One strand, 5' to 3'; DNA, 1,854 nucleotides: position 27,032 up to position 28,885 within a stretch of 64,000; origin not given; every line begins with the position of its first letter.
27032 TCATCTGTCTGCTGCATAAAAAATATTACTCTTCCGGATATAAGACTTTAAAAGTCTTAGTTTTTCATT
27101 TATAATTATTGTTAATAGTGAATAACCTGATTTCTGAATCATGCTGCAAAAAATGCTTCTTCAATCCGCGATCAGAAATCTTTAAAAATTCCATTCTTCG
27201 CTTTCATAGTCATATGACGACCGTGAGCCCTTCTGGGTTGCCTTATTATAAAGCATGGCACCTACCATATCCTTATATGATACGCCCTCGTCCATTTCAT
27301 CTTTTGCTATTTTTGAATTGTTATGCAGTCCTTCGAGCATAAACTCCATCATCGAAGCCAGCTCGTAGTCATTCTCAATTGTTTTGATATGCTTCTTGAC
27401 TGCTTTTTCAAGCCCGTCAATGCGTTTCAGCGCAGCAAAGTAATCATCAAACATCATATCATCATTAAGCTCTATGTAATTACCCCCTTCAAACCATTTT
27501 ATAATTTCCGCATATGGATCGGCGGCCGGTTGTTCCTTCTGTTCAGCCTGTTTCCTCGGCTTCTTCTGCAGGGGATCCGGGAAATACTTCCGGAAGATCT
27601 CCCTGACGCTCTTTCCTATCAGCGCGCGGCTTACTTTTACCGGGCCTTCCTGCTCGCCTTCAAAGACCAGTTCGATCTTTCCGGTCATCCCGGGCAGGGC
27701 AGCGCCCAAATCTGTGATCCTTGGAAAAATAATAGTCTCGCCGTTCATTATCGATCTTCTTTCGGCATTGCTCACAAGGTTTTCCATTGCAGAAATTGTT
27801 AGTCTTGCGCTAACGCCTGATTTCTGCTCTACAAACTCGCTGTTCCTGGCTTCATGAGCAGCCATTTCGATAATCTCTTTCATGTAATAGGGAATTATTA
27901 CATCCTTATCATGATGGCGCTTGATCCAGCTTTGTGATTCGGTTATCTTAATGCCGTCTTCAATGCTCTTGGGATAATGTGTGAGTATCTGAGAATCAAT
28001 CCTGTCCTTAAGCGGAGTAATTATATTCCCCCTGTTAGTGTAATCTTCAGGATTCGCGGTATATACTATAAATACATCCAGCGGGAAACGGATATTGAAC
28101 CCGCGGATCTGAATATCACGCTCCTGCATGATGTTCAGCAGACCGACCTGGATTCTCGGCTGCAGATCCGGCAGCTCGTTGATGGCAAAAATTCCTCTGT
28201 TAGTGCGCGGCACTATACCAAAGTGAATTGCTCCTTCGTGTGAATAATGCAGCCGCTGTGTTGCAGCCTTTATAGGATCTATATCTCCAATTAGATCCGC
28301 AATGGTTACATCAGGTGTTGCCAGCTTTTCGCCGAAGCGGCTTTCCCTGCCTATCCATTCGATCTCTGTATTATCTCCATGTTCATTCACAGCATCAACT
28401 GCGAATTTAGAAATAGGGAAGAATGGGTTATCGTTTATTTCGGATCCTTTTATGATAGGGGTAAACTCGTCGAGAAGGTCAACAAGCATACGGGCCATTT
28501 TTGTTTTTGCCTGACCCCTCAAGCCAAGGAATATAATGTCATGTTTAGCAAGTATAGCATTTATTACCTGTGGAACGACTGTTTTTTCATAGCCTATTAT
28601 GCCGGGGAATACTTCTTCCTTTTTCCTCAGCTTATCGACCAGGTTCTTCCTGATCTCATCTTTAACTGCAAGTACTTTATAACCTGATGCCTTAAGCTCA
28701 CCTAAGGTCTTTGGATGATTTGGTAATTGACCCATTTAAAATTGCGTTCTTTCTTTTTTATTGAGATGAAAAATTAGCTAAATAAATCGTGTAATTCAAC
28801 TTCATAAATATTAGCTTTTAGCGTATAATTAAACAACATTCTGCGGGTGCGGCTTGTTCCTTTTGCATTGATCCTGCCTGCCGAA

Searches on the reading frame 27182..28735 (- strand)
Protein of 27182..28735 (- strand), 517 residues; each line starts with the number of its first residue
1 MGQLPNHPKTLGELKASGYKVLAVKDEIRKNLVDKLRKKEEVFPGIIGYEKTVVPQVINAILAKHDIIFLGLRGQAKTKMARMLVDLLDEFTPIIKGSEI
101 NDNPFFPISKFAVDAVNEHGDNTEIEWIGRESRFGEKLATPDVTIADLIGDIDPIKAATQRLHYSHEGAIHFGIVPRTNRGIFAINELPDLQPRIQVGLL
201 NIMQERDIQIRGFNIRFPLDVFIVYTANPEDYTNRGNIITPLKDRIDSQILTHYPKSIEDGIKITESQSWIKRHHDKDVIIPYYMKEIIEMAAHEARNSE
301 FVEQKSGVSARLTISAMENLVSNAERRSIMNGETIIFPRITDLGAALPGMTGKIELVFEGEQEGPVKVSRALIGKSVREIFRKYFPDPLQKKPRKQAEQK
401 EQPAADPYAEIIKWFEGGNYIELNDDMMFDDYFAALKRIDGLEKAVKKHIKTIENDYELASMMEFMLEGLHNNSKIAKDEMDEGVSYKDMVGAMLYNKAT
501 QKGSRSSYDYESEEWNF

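Call 90: search_protein_families(library=pfam, proteins=[window:27182-28735:-], max_evalue=0.001)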
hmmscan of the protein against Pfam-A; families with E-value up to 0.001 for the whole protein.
window:27182-28735:- (517 aa): 4 families
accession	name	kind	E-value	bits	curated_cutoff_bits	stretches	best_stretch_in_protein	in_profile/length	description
PF07726.17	AAA_3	-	5.7e-05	23.4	27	1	140-232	33-115/131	ATPase family associated with various cellular activities (AAA)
PF01078.27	Mg_chelatase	-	8.4e-05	22.5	20.3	0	172-230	99-159/207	Magnesium chelatase, subunit ChlI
PF00158.32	Sigma54_activat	-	0.00059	20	20.2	0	172-228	86-142/168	Sigma-54 interaction domain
PF07728.20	AAA_5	-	0.00088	19.7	22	0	136-245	30-138/139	AAA domain (dynein-related subfamily)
